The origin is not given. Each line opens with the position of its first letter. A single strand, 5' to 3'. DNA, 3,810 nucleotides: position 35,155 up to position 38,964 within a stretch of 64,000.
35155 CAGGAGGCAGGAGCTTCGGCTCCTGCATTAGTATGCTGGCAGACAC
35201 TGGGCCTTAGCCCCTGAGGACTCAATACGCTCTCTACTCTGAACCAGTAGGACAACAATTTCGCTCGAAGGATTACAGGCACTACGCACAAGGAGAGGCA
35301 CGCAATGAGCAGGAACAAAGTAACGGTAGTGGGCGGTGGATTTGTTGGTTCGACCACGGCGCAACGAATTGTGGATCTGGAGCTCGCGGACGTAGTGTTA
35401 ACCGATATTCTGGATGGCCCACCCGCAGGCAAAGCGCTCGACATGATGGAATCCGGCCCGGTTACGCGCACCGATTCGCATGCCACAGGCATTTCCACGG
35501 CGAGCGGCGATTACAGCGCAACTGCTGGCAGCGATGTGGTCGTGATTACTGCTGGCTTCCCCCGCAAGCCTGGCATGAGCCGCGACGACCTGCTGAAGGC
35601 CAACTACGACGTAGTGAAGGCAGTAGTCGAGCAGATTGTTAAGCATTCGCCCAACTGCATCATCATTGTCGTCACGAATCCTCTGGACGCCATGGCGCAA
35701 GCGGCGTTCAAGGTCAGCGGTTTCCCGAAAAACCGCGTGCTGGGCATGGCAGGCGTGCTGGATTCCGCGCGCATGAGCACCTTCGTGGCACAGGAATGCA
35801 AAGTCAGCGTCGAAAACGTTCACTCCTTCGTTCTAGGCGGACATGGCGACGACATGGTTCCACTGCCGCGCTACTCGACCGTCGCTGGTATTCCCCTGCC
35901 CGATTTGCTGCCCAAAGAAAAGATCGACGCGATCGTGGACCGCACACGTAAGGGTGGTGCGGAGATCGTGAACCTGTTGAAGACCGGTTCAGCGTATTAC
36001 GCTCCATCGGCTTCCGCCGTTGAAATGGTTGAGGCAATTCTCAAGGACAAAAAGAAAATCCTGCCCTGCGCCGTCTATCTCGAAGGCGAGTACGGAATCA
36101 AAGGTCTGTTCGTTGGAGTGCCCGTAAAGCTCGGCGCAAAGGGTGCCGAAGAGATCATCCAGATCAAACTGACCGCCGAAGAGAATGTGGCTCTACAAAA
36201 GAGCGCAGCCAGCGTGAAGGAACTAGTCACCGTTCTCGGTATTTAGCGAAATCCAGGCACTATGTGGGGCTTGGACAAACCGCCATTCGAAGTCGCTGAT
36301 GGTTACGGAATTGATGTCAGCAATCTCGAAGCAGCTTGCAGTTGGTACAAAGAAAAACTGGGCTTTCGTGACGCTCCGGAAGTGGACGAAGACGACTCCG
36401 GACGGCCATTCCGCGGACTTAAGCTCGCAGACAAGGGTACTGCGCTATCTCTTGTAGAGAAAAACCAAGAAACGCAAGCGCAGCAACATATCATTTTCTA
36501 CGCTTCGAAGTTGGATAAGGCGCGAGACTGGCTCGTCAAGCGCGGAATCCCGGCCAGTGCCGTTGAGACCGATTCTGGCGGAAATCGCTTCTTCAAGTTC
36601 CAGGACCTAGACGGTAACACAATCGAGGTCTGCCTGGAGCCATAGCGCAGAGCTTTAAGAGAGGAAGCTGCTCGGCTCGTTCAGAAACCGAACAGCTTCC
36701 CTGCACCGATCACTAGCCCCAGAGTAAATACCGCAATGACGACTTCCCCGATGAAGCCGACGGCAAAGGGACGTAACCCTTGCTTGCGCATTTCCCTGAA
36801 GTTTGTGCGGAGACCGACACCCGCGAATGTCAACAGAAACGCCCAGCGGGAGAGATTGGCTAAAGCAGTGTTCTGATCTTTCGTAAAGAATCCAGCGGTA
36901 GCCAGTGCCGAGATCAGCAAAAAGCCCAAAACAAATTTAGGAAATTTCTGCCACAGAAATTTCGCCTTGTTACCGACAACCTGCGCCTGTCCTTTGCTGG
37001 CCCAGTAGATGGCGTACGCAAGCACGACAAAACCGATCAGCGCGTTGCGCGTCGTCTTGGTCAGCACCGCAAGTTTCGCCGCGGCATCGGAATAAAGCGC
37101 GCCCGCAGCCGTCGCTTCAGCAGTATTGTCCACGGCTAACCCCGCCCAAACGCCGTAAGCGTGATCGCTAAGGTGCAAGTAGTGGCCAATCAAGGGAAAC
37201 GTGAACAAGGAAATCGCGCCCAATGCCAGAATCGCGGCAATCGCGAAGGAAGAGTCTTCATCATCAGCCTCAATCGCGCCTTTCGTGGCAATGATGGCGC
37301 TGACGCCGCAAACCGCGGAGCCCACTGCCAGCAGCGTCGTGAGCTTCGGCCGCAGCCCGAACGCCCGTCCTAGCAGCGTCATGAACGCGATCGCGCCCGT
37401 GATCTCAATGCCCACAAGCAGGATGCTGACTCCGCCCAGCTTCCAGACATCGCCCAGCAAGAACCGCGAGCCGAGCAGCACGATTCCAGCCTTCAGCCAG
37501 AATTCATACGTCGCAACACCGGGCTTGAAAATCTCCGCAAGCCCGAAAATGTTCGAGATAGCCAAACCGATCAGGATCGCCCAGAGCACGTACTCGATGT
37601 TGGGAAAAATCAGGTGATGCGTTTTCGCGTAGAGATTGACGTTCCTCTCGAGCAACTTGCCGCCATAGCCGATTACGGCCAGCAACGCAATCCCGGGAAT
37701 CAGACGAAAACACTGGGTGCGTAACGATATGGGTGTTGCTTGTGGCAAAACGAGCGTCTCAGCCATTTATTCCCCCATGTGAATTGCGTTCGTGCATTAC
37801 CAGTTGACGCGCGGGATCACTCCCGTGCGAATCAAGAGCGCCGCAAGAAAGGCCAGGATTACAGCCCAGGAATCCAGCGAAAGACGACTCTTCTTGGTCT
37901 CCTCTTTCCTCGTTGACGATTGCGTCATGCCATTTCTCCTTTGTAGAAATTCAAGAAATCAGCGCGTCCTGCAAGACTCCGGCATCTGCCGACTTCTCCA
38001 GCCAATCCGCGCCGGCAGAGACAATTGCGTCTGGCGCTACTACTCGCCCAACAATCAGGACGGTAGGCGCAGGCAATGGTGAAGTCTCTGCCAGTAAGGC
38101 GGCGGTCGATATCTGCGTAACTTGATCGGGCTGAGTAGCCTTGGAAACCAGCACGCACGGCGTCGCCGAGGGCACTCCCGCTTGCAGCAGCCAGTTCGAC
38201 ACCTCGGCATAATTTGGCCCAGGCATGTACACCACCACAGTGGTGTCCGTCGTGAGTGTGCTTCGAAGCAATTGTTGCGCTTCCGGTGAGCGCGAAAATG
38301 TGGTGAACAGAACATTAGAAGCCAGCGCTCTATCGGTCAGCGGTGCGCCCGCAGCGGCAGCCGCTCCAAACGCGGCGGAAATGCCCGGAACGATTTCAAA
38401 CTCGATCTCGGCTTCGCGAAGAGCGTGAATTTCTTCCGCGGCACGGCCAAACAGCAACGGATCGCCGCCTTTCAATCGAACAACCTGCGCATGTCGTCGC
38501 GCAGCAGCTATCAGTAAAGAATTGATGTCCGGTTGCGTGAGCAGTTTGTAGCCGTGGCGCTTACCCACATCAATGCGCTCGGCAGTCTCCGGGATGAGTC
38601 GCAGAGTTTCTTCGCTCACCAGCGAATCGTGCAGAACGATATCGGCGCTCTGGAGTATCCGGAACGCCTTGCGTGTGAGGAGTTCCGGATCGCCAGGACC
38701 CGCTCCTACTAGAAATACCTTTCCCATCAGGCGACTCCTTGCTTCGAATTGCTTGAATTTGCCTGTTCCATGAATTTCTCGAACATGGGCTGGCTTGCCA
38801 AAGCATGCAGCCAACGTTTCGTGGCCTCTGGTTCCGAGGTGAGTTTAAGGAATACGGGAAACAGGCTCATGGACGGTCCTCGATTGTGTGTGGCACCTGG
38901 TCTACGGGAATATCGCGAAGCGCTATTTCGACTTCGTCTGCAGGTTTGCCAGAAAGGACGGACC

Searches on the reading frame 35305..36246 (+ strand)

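Call 45: search_protein_families(library=ncbifam, proteins=[window:35305-36246:+])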
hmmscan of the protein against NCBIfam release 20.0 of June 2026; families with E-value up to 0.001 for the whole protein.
window:35305-36246:+ (313 aa): 12 families
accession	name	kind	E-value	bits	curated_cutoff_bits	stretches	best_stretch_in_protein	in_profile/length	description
TIGR01763.1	MalateDH_bact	equivalog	3.2e-139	463.3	351.85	1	3-311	1-305/305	malate dehydrogenase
NF004863.0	PRK06223.1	subfamily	1.6e-134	447.9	283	1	1-309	1-305/313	malate dehydrogenase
TIGR01771.1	L-LDH-NAD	equivalog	1.6e-76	257.5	303.55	1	8-306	1-299/299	L-lactate dehydrogenase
NF000824.0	PRK00066.1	subfamily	2.1e-73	247.4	339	1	3-308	6-311/316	L-lactate dehydrogenase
NF041314.1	Malate_DH_Halo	equivalog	1.2e-53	182.3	550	1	5-306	3-298/304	malate dehydrogenase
TIGR01772.1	MDH_euk_gproteo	equivalog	9.2e-35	120.4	273.05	1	56-306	48-302/313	malate dehydrogenase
TIGR01759.1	MalateDH-SF1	subfamily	3.9e-27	95.1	345.65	1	34-302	38-318/327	malate dehydrogenase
NF003916.0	PRK05442.1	equivalog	3e-23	82.3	271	1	63-305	69-317/328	malate dehydrogenase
TIGR01758.1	MDH_euk_cyt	equivalog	4.5e-16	59.2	470.4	1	32-306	32-314/324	malate dehydrogenase, NAD-dependent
TIGR01756.1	LDH_protist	equivalog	1.6e-10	40.6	486.25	1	70-186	55-173/313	lactate dehydrogenase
TIGR01757.1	Malate-DH_plant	equivalog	2e-06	26.7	598.3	1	70-286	115-338/387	malate dehydrogenase, NADP-dependent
TIGR03026.1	NDP-sugDHase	subfamily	0.00085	18.2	189.8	0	5-122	2-118/413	nucleotide sugar dehydrogenase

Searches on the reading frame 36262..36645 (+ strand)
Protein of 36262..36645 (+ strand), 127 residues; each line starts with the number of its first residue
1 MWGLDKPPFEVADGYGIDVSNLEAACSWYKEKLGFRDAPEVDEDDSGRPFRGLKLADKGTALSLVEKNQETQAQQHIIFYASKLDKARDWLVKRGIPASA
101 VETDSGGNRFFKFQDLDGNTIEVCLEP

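Call 45: search_protein_families(library=ncbifam, proteins=[window:36262-36645:+])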
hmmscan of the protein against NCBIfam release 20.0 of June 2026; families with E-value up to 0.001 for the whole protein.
window:36262-36645:+ (127 aa): 1 family
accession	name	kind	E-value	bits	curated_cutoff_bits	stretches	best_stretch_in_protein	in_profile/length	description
TIGR02295.1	HpaD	equivalog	0.00017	20.9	321.4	1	17-123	10-115/298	3,4-dihydroxyphenylacetate 2,3-dioxygenase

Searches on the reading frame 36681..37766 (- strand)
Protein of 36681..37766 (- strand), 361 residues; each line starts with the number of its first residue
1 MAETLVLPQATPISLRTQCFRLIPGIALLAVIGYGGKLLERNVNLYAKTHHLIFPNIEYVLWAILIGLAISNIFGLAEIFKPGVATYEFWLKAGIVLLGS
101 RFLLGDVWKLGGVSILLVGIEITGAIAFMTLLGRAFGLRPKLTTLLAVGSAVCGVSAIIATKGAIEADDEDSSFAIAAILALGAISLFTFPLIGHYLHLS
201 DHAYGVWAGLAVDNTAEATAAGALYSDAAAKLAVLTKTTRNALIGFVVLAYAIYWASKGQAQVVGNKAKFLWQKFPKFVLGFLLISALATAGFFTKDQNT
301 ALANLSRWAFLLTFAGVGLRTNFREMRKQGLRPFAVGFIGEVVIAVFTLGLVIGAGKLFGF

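Call 6: search_protein_families(library=pfam, proteins=[window:36681-37766:-])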
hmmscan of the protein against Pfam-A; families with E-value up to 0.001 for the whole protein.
window:36681-37766:- (361 aa): 1 family
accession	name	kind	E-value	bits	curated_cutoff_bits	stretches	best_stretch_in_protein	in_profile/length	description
PF03601.19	Cons_hypoth698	-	1.4e-79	267.7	24.5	1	25-336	2-303/304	Conserved hypothetical protein 698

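Call 45: search_protein_families(library=ncbifam, proteins=[window:36681-37766:-])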
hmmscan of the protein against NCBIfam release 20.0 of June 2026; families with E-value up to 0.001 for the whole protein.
window:36681-37766:- (361 aa): 1 family
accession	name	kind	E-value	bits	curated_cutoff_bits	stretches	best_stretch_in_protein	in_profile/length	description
TIGR00698.1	TIGR00698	subfamily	5.6e-36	124.4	232.6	1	46-353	20-331/335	YeiH family putative sulfate export transporter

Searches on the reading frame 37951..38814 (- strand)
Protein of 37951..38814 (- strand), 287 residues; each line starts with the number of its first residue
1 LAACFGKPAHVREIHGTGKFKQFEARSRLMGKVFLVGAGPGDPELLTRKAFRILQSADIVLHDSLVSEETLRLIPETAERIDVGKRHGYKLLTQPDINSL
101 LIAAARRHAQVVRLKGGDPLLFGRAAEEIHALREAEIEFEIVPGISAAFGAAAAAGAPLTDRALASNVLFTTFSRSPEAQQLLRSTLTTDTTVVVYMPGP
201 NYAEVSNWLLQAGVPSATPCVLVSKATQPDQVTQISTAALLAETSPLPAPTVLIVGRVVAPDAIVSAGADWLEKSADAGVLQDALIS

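Call 6: search_protein_families(library=pfam, proteins=[window:37951-38814:-])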
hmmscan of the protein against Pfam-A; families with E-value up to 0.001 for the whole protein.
window:37951-38814:- (287 aa): 1 family
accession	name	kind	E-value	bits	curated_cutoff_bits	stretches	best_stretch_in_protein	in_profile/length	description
PF00590.25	TP_methylase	-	4.1e-51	174.4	27.8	1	32-239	1-209/212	Tetrapyrrole (Corrin/Porphyrin) Methylases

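Call 45: search_protein_families(library=ncbifam, proteins=[window:37951-38814:-])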
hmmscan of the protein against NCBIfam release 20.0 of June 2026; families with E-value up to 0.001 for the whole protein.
window:37951-38814:- (287 aa): 28 families (the best 25 are shown)
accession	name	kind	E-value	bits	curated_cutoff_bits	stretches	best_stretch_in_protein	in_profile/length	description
NF007922.1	PRK10637.1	equivalog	1.5e-78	264.8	400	1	25-260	212-450/450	siroheme synthase CysG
NF004790.0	PRK06136.1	subfamily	2e-76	256.9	198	1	29-263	2-241/250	uroporphyrinogen-III C-methyltransferase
TIGR01469.1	cobA_cysG_Cterm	equivalog_domain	7.6e-74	248.4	185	1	31-260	1-235/238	uroporphyrinogen-III C-methyltransferase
NF005524.0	PRK07168.1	equivalog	3.7e-41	141.2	603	1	31-260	3-236/474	uroporphyrin-III C-methyltransferase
TIGR01465.1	cobM_cbiF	equivalog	3.3e-40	138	259.65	1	33-263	1-231/247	precorrin-4 C(11)-methyltransferase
NF012017.0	PRK15473.1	equivalog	2e-31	109.2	408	1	30-241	7-215/257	cobalt-precorrin-4 methyltransferase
TIGR01467.1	cobI_cbiL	equivalog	6.6e-19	68.2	163.25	1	32-233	2-208/230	precorrin-2 C(20)-methyltransferase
NF004647.0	PRK05990.1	equivalog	2e-18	66.7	271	2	109-232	102-217/245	precorrin-2 C(20)-methyltransferase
TIGR01466.1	cobJ_cbiH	equivalog_domain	5.5e-16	58.9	246.35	1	34-257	2-222/239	precorrin-3B C(17)-methyltransferase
TIGR02467.1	CbiE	equivalog_domain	1.5e-12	47.4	92.9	1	35-243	1-194/204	precorrin-6y C5,15-methyltransferase (decarboxylating) subunit CbiE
NF004423.0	PRK05765.1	equivalog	3.4e-12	46.4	332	1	30-162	2-129/247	precorrin-3B C(17)-methyltransferase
NF004614.0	PRK05948.1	equivalog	7.8e-11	41.9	251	2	29-61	4-36/242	precorrin-2 C(20)-methyltransferase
NF004648.0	PRK05991.1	equivalog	4e-10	39.6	391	1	30-164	2-133/254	precorrin-3B C(17)-methyltransferase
NF004455.0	PRK05787.1-3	equivalog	9.3e-10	38.4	258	1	33-235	3-196/221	cobalt-precorrin-7 (C(5))-methyltransferase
NF004457.0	PRK05787.1-5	equivalog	3.3e-09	36.3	302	1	32-244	29-230/252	cobalt-precorrin-7 (C(5))-methyltransferase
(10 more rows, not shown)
